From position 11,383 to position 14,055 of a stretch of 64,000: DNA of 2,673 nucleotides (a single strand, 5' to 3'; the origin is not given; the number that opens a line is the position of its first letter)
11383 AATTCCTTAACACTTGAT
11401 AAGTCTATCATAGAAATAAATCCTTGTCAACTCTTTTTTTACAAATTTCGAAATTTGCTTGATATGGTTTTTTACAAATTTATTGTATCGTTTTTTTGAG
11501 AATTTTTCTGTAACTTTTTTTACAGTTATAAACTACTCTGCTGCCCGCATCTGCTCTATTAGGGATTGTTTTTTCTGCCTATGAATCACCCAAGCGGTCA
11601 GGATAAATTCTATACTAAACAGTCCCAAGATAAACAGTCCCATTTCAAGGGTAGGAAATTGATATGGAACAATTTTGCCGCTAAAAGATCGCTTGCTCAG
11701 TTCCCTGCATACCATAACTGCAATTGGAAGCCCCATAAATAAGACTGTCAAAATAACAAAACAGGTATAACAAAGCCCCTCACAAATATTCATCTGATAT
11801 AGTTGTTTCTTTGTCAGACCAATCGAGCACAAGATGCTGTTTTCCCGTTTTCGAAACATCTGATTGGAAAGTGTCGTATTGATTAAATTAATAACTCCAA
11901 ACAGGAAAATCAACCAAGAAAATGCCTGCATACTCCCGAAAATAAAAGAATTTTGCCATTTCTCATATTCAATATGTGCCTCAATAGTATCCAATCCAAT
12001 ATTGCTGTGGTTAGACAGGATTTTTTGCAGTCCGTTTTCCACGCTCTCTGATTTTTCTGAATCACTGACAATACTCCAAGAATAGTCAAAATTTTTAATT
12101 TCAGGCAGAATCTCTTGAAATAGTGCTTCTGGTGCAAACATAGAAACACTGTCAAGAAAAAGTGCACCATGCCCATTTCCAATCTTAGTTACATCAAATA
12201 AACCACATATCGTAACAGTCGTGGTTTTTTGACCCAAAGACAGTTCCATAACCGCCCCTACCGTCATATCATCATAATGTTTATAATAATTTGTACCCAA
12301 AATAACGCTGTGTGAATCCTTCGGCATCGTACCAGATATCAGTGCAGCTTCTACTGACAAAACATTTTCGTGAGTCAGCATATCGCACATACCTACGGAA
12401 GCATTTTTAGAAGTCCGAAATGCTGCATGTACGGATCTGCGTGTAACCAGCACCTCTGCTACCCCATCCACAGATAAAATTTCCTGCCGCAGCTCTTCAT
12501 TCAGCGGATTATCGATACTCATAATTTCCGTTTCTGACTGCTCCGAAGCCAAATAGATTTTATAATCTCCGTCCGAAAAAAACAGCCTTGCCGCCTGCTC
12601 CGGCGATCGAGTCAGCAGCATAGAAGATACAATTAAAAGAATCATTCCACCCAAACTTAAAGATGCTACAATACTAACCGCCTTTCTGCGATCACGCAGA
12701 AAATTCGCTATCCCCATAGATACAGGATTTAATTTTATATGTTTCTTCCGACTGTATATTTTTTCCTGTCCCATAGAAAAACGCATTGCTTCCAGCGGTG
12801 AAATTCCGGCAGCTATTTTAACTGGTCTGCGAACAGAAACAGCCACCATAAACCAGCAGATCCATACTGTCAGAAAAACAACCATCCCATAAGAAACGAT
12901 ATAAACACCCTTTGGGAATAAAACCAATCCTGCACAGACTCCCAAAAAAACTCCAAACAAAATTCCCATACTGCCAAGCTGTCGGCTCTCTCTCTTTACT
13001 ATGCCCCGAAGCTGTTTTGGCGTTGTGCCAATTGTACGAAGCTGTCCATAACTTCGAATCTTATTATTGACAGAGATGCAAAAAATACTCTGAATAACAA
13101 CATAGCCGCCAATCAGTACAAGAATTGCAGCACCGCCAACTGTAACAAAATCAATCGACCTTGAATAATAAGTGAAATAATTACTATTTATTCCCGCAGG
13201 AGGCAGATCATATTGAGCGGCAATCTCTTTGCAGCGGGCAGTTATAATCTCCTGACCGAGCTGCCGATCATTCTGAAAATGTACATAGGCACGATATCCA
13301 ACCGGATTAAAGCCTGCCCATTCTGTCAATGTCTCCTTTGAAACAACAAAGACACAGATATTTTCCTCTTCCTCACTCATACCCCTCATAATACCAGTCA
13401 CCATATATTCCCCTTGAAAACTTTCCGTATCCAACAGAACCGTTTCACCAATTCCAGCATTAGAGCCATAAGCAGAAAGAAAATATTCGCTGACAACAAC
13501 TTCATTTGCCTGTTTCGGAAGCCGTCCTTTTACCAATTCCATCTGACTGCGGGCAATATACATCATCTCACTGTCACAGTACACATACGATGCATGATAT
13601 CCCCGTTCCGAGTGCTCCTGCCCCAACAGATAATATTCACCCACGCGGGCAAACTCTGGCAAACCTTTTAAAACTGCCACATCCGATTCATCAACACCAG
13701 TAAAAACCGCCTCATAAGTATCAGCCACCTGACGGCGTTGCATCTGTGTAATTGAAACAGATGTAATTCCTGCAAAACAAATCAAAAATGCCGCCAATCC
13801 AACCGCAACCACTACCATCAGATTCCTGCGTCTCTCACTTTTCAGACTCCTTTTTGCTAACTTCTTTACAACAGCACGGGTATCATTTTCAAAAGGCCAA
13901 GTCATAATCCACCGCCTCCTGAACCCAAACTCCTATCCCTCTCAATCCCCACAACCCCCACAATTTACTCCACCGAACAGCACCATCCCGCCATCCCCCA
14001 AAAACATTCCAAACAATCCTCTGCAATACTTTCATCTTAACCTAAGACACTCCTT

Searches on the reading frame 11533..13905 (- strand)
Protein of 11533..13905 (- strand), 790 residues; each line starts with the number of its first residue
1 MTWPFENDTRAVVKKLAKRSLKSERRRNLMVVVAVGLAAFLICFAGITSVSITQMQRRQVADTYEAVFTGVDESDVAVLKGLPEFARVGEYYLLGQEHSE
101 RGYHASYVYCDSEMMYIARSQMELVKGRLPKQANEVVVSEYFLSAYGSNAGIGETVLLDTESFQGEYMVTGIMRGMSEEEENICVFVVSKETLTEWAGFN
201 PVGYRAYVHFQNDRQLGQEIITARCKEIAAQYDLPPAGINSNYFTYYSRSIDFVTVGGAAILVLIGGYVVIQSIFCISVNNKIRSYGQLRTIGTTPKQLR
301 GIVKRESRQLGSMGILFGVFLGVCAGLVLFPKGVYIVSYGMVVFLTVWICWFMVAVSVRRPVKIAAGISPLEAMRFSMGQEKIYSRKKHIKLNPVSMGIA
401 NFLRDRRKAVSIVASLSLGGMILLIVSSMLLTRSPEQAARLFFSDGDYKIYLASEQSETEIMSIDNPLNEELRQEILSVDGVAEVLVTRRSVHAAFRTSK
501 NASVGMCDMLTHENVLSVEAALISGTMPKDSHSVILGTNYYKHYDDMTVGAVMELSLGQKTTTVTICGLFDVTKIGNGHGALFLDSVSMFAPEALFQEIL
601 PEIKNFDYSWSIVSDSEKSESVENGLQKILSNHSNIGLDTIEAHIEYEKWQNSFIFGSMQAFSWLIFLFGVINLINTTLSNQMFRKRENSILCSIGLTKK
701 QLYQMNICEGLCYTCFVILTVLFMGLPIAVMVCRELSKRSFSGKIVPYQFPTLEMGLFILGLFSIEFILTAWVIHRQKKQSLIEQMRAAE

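Call 51: search_protein_families(library=pfam, proteins=[window:11533-13905:-], max_evalue=0.00001)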
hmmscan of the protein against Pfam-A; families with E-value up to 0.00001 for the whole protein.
window:11533-13905:- (790 aa): 1 family
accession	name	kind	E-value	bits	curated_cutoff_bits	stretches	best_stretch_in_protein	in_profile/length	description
PF02687.27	FtsX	-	1.4e-13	51.4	25.5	1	662-781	3-119/120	FtsX-like permease C-terminal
